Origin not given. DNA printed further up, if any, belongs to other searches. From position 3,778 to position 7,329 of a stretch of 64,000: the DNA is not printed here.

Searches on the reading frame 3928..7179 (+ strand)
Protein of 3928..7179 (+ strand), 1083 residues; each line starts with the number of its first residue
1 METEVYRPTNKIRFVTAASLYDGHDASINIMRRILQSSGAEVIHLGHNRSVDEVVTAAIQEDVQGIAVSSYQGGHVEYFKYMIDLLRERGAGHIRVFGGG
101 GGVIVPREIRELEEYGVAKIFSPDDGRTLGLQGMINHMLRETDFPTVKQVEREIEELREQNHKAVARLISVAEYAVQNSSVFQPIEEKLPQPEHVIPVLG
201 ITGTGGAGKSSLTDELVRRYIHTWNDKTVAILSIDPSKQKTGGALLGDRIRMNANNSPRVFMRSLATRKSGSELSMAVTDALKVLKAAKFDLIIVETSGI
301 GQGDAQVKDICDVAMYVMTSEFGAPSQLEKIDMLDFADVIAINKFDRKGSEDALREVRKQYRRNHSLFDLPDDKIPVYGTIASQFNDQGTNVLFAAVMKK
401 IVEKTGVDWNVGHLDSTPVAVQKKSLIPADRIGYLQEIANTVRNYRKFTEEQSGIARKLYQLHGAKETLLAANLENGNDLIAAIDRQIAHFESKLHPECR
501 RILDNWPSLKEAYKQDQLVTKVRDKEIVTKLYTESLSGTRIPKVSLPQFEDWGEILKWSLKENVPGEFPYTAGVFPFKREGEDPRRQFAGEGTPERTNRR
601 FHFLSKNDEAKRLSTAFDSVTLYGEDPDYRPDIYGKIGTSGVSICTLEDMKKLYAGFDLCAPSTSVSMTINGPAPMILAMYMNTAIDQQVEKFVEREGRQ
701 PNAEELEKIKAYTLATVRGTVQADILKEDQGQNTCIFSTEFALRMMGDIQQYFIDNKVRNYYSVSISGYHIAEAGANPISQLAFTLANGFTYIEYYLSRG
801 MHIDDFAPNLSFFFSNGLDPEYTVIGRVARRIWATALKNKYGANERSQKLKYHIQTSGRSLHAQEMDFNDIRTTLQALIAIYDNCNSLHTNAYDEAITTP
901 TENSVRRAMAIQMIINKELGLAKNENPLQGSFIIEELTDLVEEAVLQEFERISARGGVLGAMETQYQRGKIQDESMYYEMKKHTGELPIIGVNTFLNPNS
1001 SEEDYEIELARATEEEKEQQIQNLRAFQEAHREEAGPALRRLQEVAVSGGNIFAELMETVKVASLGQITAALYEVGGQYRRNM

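Call 81: search_protein_families(library=pfam, proteins=[window:3928-7179:+], max_evalue=0.00001)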
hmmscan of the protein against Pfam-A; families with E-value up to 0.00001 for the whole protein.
window:3928-7179:+ (1083 aa): 4 families
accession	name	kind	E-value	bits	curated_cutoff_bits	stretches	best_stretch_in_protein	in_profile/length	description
PF01642.28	MM_CoA_mutase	-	1.7e-125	420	22.1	1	559-1076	22-511/512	Methylmalonyl-CoA mutase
PF03308.22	MeaB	-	5.8e-39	134.2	23.1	1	197-398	34-232/273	Methylmalonyl Co-A mutase-associated GTPase MeaB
PF02310.24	B12-binding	-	3.1e-15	56.5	32.1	1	13-118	2-107/121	B12 binding domain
PF02492.25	cobW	-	1.3e-08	35.1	20.7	1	197-363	1-171/180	CobW/HypB/UreG, nucleotide-binding domain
